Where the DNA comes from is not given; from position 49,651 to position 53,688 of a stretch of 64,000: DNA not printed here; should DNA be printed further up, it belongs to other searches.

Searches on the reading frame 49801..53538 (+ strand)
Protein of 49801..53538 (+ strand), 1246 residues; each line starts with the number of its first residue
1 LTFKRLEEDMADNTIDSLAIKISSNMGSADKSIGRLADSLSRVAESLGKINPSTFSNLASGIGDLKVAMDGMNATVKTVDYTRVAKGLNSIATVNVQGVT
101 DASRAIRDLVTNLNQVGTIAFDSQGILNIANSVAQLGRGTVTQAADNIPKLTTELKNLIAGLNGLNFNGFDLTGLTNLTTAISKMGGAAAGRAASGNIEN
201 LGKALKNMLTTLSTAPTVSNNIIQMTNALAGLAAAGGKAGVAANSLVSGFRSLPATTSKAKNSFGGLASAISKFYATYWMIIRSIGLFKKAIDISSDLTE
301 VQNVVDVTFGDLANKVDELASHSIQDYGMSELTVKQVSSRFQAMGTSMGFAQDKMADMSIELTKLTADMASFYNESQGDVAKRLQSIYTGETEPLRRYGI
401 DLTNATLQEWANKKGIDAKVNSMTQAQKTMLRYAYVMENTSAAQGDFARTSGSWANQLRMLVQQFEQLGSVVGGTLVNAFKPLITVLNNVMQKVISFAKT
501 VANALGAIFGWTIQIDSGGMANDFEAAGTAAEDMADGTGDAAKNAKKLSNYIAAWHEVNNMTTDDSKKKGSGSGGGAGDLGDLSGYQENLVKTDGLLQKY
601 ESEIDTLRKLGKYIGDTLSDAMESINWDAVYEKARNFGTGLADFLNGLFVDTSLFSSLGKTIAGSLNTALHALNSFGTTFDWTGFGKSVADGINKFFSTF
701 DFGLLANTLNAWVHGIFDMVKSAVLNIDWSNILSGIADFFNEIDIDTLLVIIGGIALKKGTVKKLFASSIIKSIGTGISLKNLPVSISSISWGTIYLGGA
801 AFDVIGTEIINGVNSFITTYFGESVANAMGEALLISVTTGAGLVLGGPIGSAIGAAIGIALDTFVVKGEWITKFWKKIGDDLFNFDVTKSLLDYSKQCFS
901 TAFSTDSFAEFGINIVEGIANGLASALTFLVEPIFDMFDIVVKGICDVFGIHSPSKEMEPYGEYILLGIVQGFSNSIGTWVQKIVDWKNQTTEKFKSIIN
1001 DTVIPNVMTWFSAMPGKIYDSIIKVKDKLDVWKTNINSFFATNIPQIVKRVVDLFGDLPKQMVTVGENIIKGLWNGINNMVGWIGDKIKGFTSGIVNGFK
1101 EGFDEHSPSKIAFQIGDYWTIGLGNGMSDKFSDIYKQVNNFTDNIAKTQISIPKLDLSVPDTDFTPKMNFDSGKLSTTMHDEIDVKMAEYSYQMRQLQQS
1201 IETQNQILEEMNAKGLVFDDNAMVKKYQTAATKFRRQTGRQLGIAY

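Call 38: search_protein_families(library=phrogs, proteins=[window:49801-53538:+], max_evalue=0.00001)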
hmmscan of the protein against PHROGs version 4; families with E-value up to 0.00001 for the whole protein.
window:49801-53538:+ (1246 aa): 13 families
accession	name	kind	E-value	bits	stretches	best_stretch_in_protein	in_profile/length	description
phrog_1535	-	tail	1.3e-62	213.3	1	13-1106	2-1047/1152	tail length tape measure protein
phrog_28918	-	unknown function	2.9e-58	198.5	2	334-552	77-295/1445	-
phrog_1272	-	tail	1.6e-35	123.3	2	980-1148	1353-1529/1606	tail length tape measure protein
phrog_305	-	tail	7.6e-31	108.6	1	462-1239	214-838/1001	tail length tape measure protein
phrog_58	-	tail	3.5e-29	102.8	2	968-1240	822-1062/1544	tail length tape measure protein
phrog_1204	-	tail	1.7e-28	100.1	1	1046-1215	1275-1443/1483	tail protein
phrog_5493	-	tail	1.8e-24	87.2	2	1044-1204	924-1060/1102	tail length tape measure protein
phrog_4372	-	tail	6.8e-20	71.2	2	1047-1158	1262-1372/1681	tail length tape measure protein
phrog_1686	-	tail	3.2e-19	69.3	1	892-1235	869-1215/1224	tail length tape measure protein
phrog_8462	-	tail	3.5e-13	50.1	1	286-474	23-234/672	tail length tape measure protein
phrog_5448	-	tail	1.8e-12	46.1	1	540-1124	1422-1940/3103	tail length tape measure protein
phrog_26805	-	unknown function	5.1e-11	42.6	1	1043-1137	504-598/697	-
phrog_25849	-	unknown function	2.8e-09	37.1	0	905-1019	275-391/544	-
